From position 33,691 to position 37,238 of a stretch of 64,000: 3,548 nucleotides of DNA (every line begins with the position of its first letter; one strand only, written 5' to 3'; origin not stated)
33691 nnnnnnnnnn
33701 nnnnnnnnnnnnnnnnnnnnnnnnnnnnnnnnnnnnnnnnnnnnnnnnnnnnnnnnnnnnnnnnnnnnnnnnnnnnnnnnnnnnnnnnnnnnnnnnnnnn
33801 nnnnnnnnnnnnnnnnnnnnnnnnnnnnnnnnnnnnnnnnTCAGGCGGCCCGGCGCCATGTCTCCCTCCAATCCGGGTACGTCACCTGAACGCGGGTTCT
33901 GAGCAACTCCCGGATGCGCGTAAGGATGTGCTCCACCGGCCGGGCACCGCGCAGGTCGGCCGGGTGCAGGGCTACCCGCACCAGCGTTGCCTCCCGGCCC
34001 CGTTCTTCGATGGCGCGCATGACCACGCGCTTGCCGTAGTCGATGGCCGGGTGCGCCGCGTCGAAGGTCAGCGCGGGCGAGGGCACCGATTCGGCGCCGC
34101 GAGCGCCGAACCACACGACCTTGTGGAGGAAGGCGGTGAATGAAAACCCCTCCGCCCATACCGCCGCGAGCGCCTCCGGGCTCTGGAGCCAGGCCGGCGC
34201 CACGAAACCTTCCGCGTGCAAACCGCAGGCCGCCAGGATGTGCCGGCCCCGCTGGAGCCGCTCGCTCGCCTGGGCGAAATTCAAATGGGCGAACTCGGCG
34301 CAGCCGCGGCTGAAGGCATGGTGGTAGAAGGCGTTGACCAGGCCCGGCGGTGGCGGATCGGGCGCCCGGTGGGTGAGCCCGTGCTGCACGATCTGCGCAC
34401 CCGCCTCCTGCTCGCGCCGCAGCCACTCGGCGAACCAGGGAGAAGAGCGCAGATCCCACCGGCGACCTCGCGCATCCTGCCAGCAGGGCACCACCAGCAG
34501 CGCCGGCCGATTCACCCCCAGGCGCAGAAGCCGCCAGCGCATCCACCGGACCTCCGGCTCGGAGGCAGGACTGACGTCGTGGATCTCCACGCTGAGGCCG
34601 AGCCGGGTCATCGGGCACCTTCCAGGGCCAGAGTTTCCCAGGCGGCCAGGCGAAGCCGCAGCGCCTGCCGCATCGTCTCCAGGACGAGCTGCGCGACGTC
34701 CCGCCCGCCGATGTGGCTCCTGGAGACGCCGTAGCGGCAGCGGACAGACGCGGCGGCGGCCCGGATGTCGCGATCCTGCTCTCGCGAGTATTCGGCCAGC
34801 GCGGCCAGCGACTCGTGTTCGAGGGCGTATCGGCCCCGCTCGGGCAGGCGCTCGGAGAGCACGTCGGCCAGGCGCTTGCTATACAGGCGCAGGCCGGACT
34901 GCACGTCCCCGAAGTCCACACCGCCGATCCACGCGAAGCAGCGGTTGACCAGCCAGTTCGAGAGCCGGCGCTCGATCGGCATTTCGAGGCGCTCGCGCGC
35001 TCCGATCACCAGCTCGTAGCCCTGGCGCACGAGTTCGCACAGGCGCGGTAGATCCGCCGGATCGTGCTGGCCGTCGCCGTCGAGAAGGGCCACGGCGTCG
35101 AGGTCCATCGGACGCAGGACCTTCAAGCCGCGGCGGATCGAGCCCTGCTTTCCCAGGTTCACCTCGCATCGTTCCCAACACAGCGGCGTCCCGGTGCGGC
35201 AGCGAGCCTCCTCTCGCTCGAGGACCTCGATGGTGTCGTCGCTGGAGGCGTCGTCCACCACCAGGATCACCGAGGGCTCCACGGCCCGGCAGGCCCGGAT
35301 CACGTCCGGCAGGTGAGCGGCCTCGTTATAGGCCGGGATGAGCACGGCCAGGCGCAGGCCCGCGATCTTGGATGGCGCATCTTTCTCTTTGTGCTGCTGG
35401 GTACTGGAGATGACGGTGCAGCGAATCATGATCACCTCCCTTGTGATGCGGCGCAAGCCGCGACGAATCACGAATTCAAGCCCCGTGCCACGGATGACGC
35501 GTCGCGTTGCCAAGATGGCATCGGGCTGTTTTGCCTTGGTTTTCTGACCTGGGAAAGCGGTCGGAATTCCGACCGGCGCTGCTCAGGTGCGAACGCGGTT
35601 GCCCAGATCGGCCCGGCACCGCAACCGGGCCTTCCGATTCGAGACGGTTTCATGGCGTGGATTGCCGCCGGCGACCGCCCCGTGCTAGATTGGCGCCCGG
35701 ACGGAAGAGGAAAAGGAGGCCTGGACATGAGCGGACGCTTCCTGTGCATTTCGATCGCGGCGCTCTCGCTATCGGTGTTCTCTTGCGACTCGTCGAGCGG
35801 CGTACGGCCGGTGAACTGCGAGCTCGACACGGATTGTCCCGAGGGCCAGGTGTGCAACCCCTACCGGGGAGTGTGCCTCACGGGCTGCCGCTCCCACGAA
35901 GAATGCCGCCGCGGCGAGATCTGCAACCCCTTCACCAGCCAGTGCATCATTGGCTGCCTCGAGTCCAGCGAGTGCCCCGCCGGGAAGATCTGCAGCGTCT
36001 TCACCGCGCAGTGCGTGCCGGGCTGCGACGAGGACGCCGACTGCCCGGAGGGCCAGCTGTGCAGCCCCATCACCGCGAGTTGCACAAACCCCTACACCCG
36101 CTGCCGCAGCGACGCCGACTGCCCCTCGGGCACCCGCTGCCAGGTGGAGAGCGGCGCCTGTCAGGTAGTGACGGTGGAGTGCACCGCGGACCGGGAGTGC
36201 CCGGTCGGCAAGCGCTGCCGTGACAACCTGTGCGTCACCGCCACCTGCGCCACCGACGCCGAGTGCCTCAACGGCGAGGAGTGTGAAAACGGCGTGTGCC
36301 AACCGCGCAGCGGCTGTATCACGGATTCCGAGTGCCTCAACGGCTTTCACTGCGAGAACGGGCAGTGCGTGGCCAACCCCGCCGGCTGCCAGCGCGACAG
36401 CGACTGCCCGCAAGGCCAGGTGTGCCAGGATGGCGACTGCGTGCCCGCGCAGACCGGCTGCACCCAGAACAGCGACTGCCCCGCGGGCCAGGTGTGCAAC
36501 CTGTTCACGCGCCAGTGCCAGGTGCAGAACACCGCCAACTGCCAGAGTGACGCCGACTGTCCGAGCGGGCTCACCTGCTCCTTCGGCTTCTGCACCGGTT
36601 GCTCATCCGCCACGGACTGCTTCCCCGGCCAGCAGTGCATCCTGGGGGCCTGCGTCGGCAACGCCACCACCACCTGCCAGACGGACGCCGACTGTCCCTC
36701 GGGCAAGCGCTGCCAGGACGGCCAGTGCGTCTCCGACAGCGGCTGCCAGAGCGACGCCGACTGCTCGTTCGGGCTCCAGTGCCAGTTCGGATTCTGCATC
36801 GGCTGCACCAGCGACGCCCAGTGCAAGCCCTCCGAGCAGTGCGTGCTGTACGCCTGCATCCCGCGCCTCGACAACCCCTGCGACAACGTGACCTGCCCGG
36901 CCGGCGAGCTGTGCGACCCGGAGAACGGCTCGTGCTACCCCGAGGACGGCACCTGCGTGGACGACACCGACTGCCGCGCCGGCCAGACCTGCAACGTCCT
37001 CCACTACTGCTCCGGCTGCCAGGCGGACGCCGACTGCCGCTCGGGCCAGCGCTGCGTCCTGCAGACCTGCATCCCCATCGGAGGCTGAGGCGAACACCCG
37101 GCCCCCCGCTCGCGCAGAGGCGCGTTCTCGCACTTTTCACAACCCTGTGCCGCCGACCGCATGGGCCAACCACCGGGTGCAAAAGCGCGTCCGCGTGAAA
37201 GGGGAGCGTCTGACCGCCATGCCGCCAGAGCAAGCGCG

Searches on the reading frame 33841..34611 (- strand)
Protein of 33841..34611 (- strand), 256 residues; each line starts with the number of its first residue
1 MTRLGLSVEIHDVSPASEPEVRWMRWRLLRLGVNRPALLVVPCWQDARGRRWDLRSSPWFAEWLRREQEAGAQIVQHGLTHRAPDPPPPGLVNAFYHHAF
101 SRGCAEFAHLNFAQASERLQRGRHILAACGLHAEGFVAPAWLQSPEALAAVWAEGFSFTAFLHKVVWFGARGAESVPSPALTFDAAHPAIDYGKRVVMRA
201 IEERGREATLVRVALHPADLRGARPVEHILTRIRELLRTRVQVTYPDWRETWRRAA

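Call 10: search_protein_families(library=pfam, proteins=[window:33841-34611:-], max_evalue=0.001)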
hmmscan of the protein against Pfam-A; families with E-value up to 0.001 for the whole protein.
window:33841-34611:- (256 aa): 1 family
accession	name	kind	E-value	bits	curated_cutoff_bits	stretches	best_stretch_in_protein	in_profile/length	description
PF10096.14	DUF2334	-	8.6e-23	81.4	26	1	8-180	4-164/203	Uncharacterized protein conserved in bacteria (DUF2334)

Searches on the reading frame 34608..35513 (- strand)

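Call 10: search_protein_families(library=pfam, proteins=[window:34608-35513:-], max_evalue=0.001)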
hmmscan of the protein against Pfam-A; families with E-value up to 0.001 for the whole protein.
window:34608-35513:- (301 aa): 2 families
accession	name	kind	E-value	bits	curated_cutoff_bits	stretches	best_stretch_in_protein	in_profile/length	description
PF00535.33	Glycos_transf_2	-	3.5e-16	60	23.3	1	57-175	2-117/168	Glycosyl transferase family 2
PF13641.12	Glyco_tranf_2_3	-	1.5e-05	25.6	27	1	55-176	3-125/230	Glycosyltransferase like family 2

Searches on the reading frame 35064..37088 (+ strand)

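Call 10: search_protein_families(library=pfam, proteins=[window:35064-37088:+], max_evalue=0.001)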
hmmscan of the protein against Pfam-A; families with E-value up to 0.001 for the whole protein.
window:35064-37088:+ (674 aa): 3 families
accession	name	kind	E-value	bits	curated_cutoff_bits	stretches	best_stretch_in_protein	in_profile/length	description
PF23416.1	DUF7107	-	4.3e-21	75.4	24.6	2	442-479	2-42/48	Domain of unknown function (DUF7107)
PF04706.18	Dickkopf_N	-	3.2e-18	66.2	25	1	466-511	2-51/51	Dickkopf N-terminal cysteine-rich region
PF19232.4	DUF5885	-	0.00069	19.6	33.2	0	578-665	31-117/265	Family of unknown function (DUF5885)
